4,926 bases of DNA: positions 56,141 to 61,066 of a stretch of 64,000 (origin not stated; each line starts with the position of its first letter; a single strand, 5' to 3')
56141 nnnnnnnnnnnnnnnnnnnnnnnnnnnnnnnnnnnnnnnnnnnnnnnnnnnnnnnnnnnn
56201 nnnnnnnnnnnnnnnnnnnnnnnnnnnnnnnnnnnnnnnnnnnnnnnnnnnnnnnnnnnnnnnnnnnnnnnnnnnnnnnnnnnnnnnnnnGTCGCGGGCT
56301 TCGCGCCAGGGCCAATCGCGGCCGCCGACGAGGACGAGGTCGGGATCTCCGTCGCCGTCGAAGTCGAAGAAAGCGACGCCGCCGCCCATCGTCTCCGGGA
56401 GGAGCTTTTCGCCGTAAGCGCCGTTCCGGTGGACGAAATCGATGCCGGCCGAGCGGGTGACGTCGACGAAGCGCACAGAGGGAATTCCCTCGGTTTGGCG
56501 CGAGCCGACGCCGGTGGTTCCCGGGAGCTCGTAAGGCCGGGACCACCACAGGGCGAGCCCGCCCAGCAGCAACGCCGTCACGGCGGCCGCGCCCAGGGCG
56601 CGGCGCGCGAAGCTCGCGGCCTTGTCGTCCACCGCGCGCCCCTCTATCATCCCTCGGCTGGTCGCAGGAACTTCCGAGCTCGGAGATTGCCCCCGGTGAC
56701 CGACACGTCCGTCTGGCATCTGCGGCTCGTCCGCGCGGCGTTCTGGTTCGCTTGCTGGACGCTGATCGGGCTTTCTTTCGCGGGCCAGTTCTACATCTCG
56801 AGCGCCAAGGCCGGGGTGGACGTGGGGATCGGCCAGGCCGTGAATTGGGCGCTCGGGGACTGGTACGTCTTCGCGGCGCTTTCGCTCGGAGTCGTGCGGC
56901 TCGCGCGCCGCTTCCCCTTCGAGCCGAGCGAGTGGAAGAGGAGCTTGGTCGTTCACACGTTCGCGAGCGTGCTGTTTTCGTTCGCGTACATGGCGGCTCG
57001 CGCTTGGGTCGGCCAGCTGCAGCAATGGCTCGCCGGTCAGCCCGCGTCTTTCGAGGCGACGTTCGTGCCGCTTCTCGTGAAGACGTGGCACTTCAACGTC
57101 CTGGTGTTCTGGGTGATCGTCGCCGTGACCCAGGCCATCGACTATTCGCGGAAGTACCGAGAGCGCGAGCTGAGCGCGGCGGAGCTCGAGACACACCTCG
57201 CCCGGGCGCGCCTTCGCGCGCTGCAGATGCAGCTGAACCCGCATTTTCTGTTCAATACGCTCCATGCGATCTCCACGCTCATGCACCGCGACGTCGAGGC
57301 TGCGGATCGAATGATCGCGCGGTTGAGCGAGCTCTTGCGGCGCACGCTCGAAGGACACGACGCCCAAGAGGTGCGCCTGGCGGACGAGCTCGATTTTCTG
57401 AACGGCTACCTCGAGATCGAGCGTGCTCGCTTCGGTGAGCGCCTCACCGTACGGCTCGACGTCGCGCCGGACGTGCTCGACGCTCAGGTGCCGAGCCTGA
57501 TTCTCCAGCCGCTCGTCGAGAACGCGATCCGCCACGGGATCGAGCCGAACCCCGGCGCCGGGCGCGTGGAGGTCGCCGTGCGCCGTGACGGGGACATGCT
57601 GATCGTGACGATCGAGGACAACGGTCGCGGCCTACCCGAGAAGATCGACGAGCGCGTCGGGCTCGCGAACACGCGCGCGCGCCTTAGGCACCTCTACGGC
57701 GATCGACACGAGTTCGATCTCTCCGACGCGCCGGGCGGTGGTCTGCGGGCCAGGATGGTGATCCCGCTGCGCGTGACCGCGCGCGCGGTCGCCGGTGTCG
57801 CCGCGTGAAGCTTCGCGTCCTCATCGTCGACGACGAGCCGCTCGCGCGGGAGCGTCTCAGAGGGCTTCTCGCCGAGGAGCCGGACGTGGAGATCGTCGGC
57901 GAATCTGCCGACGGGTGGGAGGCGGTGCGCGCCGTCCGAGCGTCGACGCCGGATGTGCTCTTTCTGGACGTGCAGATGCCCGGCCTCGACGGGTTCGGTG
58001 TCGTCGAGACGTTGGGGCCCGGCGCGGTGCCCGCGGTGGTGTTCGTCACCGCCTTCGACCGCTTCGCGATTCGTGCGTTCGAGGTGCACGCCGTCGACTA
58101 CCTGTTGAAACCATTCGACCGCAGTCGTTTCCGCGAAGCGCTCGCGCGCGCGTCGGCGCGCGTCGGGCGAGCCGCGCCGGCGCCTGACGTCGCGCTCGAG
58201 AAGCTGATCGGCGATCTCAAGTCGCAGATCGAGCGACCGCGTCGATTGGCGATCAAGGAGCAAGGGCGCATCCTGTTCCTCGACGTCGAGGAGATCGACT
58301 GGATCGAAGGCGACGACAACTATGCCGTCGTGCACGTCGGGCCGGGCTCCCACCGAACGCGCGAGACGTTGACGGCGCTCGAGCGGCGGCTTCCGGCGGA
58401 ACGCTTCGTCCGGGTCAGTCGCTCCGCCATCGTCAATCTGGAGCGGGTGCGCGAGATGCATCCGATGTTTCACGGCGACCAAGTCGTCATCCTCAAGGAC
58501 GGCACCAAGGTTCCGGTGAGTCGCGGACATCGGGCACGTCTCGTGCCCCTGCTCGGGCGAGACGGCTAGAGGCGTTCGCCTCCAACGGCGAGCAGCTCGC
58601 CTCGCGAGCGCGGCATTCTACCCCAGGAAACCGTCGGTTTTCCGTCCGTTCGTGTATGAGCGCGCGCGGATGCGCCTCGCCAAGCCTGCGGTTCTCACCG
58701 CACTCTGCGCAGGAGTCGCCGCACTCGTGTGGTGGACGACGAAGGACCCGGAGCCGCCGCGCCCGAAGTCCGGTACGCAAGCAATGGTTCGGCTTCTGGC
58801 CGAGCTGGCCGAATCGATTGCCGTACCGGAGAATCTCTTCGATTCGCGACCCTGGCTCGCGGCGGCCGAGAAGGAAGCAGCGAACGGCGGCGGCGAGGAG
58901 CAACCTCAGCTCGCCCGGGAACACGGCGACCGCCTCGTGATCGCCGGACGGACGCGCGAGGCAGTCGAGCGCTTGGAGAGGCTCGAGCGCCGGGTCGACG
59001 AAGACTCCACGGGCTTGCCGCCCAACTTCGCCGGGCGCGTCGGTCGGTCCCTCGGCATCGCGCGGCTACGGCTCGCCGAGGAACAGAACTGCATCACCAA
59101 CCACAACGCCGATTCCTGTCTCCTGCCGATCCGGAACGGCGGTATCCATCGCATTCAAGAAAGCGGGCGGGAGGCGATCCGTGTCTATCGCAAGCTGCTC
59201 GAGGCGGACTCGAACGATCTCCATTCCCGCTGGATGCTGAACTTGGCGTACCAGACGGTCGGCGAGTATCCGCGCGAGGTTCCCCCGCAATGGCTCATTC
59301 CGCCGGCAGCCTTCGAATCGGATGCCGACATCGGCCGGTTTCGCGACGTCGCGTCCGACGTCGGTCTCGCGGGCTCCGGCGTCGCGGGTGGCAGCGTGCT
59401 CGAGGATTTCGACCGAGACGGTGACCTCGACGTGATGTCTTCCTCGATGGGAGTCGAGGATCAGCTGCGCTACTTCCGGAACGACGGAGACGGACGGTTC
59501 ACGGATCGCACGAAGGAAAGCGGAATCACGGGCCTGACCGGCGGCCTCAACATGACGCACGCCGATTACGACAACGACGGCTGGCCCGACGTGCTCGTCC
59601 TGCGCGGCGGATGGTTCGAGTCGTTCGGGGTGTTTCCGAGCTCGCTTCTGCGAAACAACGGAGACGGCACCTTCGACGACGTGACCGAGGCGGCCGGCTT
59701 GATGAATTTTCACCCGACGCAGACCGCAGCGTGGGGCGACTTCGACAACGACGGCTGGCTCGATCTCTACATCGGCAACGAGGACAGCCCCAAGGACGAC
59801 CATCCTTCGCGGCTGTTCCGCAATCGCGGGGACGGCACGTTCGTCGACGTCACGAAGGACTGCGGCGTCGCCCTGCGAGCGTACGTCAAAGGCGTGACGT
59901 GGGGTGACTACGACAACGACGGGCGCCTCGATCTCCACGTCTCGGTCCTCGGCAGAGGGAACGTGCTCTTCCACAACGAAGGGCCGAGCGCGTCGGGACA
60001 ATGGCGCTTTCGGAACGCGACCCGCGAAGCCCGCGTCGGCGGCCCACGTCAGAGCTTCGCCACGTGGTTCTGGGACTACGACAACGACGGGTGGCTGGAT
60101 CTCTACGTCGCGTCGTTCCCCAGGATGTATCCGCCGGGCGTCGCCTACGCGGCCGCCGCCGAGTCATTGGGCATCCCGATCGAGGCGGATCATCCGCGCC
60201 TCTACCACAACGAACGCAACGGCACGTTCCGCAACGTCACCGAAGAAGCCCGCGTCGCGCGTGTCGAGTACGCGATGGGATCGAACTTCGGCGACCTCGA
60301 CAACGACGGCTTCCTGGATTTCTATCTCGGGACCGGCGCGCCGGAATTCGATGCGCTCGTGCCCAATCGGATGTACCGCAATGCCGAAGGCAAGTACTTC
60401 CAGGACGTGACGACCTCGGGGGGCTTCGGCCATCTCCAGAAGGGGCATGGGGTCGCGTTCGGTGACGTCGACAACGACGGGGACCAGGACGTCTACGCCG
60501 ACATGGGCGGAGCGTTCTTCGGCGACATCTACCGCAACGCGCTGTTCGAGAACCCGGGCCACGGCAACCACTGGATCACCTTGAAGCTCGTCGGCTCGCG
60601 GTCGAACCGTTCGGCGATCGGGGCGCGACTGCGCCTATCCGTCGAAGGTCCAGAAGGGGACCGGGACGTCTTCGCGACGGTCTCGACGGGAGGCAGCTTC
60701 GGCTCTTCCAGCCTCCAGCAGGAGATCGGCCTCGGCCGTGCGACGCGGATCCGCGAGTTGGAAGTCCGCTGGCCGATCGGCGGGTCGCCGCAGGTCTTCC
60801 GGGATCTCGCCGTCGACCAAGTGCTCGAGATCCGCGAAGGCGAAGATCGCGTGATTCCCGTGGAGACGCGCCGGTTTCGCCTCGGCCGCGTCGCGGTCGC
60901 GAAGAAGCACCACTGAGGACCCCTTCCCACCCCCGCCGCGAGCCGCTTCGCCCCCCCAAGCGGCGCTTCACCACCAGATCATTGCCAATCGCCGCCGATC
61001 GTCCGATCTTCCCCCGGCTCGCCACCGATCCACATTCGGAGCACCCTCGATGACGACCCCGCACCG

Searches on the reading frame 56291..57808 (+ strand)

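Call 69: search_protein_families(library=pfam, proteins=[window:56291-57808:+], max_evalue=0.001)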
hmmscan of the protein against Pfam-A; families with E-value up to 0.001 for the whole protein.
window:56291-57808:+ (505 aa): 2 families
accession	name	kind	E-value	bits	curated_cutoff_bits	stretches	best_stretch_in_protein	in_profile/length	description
PF06580.19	His_kinase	-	5.2e-26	91.1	25.2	1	306-385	1-81/81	Histidine kinase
PF02518.31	HATPase_c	-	1e-10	42.5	26.4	1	403-494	8-110/111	Histidine kinase-, DNA gyrase B-, and HSP90-like ATPase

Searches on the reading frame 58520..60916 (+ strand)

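Call 69: search_protein_families(library=pfam, proteins=[window:58520-60916:+], max_evalue=0.001)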
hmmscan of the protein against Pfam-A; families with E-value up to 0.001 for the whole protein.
window:58520-60916:+ (798 aa): 3 families
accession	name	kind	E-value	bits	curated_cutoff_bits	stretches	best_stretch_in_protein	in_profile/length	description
PF13517.12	FG-GAP_3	-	1.1e-48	164.1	26.9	5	296-360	1-61/61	FG-GAP-like repeat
PF07593.17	UnbV_ASPIC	-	5.4e-11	42.7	23.4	1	699-769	1-67/68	ASPIC and UnbV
PF01839.29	FG-GAP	-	6.2e-08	32.8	22.1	0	402-422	4-24/37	FG-GAP repeat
